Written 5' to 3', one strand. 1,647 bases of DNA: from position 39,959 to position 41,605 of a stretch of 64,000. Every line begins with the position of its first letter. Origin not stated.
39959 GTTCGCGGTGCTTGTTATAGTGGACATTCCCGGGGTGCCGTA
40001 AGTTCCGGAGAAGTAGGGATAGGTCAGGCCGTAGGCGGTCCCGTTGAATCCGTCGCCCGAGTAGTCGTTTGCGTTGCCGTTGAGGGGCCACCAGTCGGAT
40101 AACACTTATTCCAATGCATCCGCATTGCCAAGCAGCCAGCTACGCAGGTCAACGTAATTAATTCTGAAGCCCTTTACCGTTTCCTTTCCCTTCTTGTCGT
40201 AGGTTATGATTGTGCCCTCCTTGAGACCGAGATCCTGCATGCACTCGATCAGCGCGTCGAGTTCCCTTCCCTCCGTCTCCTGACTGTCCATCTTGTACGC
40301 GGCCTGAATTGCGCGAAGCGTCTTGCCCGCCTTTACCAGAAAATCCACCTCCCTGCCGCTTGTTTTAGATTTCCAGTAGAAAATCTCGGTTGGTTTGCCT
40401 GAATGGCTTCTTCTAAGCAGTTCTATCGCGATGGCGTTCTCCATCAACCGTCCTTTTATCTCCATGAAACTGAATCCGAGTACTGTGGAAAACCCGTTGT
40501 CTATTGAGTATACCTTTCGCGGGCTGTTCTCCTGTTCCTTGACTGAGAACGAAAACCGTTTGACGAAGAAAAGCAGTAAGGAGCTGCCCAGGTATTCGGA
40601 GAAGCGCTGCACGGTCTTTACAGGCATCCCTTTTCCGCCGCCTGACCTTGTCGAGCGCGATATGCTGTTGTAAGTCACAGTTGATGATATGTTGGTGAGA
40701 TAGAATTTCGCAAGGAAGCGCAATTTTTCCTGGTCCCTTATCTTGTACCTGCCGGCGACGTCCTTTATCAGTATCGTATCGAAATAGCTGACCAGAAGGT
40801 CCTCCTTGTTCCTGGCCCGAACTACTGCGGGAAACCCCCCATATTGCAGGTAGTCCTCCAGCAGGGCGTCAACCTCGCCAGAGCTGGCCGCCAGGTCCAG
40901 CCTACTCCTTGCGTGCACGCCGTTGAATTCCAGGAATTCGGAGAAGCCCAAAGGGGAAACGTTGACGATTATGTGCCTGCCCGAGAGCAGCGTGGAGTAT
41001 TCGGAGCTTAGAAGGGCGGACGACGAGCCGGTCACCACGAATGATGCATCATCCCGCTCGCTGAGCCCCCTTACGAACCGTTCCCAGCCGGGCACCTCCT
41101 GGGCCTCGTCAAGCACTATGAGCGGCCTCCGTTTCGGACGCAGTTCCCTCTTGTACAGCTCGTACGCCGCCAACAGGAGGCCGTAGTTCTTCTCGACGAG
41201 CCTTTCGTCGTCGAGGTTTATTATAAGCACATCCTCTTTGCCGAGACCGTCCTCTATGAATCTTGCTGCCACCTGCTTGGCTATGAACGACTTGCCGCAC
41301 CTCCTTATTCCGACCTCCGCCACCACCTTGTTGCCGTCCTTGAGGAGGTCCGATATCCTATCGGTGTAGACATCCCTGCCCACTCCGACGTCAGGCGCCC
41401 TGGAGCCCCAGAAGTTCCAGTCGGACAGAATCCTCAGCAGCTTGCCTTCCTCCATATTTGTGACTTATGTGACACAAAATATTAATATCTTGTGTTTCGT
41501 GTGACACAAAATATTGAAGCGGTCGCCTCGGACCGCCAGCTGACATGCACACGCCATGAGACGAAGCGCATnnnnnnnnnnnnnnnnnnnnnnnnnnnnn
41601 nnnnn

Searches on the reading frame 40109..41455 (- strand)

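Call 65: search_protein_families(library=pfam, proteins=[window:40109-41455:-], max_evalue=0.0001)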
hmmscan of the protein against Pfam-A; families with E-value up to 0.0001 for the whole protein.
window:40109-41455:- (449 aa): 3 families
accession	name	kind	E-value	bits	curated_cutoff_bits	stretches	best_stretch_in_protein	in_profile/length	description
PF13173.12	AAA_14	-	1.2e-29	103.3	27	1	42-175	2-129/129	AAA domain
PF13635.12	DUF4143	-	2.3e-21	76.6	28.1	1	231-385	2-157/160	Domain of unknown function (DUF4143)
PF01637.24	ATPase_2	-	4.1e-05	23.9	33.2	0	98-178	98-191/225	ATPase domain predominantly from Archaea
